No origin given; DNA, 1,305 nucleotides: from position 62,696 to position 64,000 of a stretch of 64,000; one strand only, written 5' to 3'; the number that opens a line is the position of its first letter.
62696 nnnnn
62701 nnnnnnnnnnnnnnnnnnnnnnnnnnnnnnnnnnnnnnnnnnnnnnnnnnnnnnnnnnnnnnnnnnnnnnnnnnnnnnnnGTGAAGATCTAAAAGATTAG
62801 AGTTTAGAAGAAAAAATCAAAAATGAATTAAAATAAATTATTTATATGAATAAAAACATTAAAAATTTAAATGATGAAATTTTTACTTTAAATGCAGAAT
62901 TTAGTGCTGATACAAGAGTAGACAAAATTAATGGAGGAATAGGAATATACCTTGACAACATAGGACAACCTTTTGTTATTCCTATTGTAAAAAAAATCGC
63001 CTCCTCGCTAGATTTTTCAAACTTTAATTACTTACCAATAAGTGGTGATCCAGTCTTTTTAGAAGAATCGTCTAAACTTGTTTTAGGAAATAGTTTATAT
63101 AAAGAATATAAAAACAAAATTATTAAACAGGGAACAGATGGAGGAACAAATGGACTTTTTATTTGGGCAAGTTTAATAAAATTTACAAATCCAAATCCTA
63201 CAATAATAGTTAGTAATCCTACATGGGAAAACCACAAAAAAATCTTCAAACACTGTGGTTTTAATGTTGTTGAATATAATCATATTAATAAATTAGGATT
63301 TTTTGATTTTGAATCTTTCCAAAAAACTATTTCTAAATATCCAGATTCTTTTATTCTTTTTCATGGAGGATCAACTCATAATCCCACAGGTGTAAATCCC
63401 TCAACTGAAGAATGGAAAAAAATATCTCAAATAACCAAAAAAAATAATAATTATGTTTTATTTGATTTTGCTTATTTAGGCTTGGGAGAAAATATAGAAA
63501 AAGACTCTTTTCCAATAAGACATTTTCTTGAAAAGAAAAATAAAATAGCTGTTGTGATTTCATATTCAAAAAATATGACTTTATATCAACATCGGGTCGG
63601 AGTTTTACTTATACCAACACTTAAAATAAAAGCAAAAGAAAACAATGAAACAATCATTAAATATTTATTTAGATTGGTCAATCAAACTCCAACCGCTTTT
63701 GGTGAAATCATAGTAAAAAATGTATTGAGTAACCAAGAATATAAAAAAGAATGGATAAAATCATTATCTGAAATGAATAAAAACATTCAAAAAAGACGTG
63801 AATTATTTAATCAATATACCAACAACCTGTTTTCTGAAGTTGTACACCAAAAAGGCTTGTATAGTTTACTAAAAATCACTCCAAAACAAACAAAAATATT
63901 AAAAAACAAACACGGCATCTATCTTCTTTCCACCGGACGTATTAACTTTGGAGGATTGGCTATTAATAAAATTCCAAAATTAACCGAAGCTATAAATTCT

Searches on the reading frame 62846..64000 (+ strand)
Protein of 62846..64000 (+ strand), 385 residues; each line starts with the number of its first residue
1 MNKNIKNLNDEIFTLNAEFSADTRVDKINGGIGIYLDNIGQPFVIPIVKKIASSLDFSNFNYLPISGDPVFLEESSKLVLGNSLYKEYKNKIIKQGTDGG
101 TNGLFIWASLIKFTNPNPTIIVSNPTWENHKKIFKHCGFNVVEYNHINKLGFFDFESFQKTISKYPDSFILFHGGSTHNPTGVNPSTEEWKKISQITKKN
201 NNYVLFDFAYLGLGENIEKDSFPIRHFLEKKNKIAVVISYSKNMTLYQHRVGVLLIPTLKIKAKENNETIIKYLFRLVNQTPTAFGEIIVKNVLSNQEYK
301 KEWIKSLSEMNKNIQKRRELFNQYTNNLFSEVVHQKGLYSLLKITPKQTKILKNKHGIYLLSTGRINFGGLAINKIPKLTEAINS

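Call 11: search_protein_families(library=pfam, proteins=[window:62846-64000:+])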
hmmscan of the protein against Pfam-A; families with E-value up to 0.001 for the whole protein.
window:62846-64000:+ (385 aa): 1 family
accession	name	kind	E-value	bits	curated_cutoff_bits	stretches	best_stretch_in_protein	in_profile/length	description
PF00155.27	Aminotran_1_2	-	1.6e-42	146.5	19.7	1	26-383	2-361/361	Aminotransferase class I and II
